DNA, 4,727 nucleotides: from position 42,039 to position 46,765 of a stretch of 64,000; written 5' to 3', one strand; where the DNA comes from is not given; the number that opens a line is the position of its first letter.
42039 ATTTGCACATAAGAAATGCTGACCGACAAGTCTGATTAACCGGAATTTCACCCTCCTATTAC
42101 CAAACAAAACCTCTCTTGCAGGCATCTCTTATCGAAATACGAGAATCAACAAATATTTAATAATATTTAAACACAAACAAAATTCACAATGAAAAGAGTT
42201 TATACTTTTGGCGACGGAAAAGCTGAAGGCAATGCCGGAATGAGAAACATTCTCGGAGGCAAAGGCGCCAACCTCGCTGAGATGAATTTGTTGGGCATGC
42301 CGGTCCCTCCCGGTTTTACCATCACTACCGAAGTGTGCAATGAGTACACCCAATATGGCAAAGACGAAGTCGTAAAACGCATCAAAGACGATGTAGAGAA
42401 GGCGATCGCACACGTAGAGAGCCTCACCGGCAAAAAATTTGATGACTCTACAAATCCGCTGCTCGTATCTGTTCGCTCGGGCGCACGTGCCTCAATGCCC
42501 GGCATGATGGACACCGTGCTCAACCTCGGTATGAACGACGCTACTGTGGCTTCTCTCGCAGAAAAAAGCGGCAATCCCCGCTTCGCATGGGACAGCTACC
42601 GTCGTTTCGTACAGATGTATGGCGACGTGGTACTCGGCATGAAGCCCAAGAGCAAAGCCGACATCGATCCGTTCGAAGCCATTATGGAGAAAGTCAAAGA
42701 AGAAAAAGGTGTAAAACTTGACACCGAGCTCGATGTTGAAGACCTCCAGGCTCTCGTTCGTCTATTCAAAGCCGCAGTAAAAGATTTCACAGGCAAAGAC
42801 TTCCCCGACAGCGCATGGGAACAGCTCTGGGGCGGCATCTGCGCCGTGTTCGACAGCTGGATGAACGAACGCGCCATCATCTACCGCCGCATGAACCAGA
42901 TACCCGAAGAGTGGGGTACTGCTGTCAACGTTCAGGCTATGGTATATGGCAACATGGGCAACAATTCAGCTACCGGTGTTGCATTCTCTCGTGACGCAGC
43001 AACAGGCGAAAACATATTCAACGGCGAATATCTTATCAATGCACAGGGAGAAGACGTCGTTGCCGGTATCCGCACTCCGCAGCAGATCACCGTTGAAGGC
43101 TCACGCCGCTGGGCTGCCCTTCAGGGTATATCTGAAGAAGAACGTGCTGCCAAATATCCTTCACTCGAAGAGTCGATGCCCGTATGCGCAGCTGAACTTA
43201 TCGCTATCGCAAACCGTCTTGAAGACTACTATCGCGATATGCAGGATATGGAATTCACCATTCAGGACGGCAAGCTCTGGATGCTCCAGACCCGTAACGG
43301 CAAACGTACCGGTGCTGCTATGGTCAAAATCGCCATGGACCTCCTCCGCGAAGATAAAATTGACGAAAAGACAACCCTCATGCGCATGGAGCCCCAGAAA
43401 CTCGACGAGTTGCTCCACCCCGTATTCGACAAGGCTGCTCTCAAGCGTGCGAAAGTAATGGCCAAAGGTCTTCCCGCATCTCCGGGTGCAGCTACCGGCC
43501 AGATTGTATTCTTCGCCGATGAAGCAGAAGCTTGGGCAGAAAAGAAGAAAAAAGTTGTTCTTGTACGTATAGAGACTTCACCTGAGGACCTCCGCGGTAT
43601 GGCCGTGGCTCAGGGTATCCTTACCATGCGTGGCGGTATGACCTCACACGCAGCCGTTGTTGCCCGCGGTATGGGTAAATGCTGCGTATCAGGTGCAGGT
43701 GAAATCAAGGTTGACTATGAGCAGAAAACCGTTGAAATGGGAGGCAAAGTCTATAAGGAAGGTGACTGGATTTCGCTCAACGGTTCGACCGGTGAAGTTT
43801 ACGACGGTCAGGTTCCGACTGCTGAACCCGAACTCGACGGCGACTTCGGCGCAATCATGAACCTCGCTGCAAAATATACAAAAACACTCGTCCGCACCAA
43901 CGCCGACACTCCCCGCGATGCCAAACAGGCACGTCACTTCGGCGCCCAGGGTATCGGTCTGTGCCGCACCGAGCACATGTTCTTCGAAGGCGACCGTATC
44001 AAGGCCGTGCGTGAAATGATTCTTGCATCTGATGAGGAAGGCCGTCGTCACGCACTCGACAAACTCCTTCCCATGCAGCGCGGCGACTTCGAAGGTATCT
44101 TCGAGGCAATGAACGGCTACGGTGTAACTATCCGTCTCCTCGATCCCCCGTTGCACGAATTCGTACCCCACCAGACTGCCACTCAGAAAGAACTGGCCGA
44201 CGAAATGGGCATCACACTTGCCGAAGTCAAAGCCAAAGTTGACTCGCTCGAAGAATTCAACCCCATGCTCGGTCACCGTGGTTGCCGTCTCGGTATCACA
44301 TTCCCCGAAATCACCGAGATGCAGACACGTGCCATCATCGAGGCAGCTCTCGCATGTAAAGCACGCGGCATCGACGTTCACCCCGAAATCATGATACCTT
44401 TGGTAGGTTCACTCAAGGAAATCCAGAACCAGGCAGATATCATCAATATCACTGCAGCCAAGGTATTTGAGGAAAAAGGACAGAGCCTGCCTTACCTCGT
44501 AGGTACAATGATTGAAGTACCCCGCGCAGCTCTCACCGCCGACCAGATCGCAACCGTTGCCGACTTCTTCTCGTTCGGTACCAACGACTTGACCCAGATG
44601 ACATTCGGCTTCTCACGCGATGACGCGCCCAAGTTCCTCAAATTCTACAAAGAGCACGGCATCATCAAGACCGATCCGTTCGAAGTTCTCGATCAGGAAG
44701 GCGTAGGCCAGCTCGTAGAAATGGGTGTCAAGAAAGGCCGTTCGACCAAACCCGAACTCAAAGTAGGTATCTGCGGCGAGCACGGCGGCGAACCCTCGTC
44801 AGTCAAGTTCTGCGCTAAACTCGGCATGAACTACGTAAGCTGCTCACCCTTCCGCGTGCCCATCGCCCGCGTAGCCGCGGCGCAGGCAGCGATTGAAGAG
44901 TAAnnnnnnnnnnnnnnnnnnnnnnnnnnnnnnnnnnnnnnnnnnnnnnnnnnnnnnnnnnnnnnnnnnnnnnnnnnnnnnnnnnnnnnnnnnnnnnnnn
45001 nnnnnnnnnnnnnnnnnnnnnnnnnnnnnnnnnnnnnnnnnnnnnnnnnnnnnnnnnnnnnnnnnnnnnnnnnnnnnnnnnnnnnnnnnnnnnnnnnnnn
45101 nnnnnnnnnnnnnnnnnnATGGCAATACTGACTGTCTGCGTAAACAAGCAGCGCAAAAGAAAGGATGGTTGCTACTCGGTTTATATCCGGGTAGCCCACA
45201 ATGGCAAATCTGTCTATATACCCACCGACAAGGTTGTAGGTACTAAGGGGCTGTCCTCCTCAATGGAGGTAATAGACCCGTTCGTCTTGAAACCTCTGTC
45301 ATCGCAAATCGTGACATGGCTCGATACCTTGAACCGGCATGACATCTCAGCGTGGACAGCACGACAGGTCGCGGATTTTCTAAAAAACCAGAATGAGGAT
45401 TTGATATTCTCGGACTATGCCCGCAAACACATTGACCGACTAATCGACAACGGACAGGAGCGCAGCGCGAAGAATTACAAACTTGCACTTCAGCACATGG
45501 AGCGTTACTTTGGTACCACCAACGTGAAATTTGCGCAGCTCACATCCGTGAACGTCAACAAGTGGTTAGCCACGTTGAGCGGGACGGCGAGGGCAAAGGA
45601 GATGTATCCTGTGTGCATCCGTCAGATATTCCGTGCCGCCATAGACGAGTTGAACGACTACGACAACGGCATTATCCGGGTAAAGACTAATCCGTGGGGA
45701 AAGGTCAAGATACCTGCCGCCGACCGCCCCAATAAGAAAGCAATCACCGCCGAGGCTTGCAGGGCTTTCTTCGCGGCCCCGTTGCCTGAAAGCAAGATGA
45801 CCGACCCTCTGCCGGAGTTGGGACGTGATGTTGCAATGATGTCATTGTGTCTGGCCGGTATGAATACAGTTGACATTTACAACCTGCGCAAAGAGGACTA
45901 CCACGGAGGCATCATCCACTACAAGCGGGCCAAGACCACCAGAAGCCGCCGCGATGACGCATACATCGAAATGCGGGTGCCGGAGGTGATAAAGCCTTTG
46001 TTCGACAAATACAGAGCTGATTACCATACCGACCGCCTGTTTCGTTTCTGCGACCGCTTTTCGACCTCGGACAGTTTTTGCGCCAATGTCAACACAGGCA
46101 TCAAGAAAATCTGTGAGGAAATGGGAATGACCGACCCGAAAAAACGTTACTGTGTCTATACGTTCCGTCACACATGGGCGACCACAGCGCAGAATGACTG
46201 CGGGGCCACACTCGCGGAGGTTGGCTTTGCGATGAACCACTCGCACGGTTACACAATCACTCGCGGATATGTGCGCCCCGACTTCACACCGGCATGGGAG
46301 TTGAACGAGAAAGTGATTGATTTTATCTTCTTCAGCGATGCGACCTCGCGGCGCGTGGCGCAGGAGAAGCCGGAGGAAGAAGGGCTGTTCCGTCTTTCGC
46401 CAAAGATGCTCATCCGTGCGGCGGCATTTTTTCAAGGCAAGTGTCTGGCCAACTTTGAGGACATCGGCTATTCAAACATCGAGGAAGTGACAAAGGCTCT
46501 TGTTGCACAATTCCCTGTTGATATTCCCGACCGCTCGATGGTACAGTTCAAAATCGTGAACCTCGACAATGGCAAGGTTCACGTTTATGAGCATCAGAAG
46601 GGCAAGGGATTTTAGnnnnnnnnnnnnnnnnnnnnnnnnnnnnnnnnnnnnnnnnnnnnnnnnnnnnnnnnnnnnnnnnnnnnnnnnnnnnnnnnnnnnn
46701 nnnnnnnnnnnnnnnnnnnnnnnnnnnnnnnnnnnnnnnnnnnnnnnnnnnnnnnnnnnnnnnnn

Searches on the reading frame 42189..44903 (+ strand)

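Call 8: search_protein_families(library=pfam, proteins=[window:42189-44903:+], max_evalue=0.01)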
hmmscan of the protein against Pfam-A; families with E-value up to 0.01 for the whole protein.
window:42189-44903:+ (904 aa): 3 families
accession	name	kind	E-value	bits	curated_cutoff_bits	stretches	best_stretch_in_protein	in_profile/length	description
PF02896.24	PEP-utilizers_C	-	2.9e-82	276.6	22.8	1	551-900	5-291/293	PEP-utilising enzyme, PEP-binding domain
PF01326.24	PPDK_N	-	1.5e-72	245.1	27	1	20-389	2-327/328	Pyruvate phosphate dikinase, AMP/ATP-binding domain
PF00391.29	PEP-utilizers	-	6.6e-23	80.5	23.1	1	454-535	3-72/72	PEP-utilising enzyme, mobile domain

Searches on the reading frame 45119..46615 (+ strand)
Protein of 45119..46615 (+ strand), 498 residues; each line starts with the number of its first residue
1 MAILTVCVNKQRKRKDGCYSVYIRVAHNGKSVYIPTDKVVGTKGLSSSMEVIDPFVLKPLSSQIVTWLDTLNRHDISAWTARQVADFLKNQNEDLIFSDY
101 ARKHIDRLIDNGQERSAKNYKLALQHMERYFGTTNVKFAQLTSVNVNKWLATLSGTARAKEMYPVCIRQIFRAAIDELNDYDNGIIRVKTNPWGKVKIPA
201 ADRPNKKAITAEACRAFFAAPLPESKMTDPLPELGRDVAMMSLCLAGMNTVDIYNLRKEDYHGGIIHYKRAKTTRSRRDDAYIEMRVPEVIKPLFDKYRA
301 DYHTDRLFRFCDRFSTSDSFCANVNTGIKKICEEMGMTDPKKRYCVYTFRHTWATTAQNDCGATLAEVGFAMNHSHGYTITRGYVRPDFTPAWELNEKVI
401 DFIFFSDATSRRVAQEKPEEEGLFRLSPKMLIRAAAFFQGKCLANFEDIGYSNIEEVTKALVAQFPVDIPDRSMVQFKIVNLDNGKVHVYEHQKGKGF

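Call 8: search_protein_families(library=pfam, proteins=[window:45119-46615:+], max_evalue=0.01)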
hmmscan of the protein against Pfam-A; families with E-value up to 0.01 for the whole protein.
window:45119-46615:+ (498 aa): 2 families
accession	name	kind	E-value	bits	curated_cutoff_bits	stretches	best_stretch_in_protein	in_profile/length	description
PF13102.12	Phage_int_SAM_5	-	4.1e-06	27.5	22.3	1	97-177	2-85/98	Phage integrase SAM-like domain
PF17293.8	Arm-DNA-bind_5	-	0.00029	21.7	22.6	1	8-37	3-32/87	Arm DNA-binding domain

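Call 16: search_protein_families(library=phrogs, proteins=[window:45119-46615:+], max_evalue=0.01)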
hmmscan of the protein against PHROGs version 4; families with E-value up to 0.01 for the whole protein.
window:45119-46615:+ (498 aa): 2 families
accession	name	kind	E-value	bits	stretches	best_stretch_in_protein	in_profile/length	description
phrog_1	-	integration and excision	9.9e-23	82.2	1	16-411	121-459/611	integrase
phrog_216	-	integration and excision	6.6e-06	26.4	1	238-386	78-223/301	integrase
